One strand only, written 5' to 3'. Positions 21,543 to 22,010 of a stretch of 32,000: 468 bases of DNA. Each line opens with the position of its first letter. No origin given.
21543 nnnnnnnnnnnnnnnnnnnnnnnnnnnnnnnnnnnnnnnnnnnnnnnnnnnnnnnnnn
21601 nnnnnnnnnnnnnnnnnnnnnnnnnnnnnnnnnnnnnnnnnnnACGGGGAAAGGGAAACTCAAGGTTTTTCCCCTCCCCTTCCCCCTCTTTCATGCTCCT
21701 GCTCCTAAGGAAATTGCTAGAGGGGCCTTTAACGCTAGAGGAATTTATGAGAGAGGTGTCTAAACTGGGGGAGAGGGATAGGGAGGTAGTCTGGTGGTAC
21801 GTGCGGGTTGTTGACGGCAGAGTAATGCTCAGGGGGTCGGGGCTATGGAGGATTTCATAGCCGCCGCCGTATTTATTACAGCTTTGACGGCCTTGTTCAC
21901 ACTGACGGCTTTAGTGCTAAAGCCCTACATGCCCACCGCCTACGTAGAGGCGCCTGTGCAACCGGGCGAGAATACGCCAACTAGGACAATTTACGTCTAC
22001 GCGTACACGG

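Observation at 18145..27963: Cluster-specific 13-nt motif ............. repeated 7 times at a fixed 31-32 nt from start codons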

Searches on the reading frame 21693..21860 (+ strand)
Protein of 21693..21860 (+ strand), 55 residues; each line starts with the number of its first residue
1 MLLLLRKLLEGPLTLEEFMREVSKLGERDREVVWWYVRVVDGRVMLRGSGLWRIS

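Call 7: search_protein_families(library=pfam, proteins=[window:21693-21860:+], max_evalue=0.01)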
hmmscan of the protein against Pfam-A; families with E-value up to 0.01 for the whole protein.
window:21693-21860:+ (55 aa): 0 families

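Call 51: search_protein_families(library=pfam, proteins=[window:21693-21857:+], max_evalue=1)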
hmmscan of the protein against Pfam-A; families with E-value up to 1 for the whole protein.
seq(55 aa): 0 families

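Call 68: search_protein_families(library=ncbifam, proteins=[window:21693-21857:+], max_evalue=0.1)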
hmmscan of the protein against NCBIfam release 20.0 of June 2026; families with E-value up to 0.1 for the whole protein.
window:21693-21857:+ (55 aa): 0 families

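Call 72: predict_structure(protein=window:21693-21857:+)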
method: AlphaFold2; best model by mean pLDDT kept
length: 55 residues; sequences in the alignment: 1
mean_pLDDT: 76.4   pTM: 0.56
mean pLDDT of the five models: 76.4, 74.8, 74.8, 57.6, 57.2
residues with pLDDT >= 90: 0; 70-90: 43; 50-70: 7; < 50: 5
segments of 3 or more residues with pLDDT < 50: 52-55
pLDDT, mean of each block of 10 residues (from residue 1): 71 85 86 83 74 43
secondary structure, 60 per line:
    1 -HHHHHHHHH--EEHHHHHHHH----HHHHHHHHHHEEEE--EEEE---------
elements in order: H2-10 H15-22 H27-36 E37-40 E43-46

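Call 74: fold_search(model_id=the predicted structure, library=pdb)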
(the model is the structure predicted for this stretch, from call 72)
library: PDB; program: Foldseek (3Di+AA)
matches with E <= 10: 116; with E <= 0.001: 0
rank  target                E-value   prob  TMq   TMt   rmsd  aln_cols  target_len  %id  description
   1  8tjj_A                5.4e-01  0.51  0.50  0.11   4.8        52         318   25  SAM-dependent methyltransferase RedM bound to SAM (released 2023-12-13)
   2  7nvr_X                5.4e-01  0.21  0.31  0.14   4.6        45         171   22  Human Mediator with RNA Polymerase II Pre-initiation complex (released 2021-05-05)
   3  1x19                  7.0e-01  0.33  0.40  0.09   4.4        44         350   18  Crystal structure of BchU involved in bacteriochlorophyll c biosynthesis (released 2006-07-18)
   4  8tji_A                8.1e-01  0.41  0.50  0.11   4.8        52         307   25  SAM-dependent methyltransferase RedM, apo (released 2023-12-13)
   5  3lst_A                8.1e-01  0.28  0.43  0.10   5.3        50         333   26  Crystal Structure of CalO1, Methyltransferase in Calicheamicin Biosynthesis, SAH bound form (released 2010-03-02)
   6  8tjj_B                8.7e-01  0.38  0.50  0.11   4.8        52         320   25  SAM-dependent methyltransferase RedM bound to SAM (released 2023-12-13)
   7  1x1a                  9.3e-01  0.35  0.45  0.10   4.2        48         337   17  Crystal structure of BchU complexed with S-adenosyl-L-methionine (released 2006-07-18)
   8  8tjk_B                1.1e+00  0.35  0.50  0.11   4.8        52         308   25  SAM-dependent methyltransferase RedM bound to SAH (released 2023-12-13)
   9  9rw3_C                1.1e+00  0.44  0.50  0.22   3.5        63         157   16  Egalitarian-BicD in complex with hSL1 of the hairy localization element (Structure A) (released 2026-03-25)
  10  8tjj_D                1.2e+00  0.33  0.50  0.11   4.8        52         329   25  SAM-dependent methyltransferase RedM bound to SAM (released 2023-12-13)
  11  8tjj_C                1.2e+00  0.33  0.50  0.11   4.8        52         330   25  SAM-dependent methyltransferase RedM bound to SAM (released 2023-12-13)
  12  5i2h_A                1.3e+00  0.21  0.38  0.09   4.4        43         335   28  Crystal structure of O-methyltransferase family 2 protein Plim_1147 from Planctomyces limnophilus DSM 3776 complex wit (released 2016-03-02)
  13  8tji_B                1.4e+00  0.28  0.50  0.11   4.8        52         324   25  SAM-dependent methyltransferase RedM, apo (released 2023-12-13)
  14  8tjk_A                1.5e+00  0.28  0.50  0.11   4.8        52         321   25  SAM-dependent methyltransferase RedM bound to SAH (released 2023-12-13)
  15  4qvg_B                1.5e+00  0.20  0.37  0.09   4.0        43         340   23  Crystal structure of S-adenosylmethionine-dependent methyltransferase SibL in its apo form (released 2015-05-27)
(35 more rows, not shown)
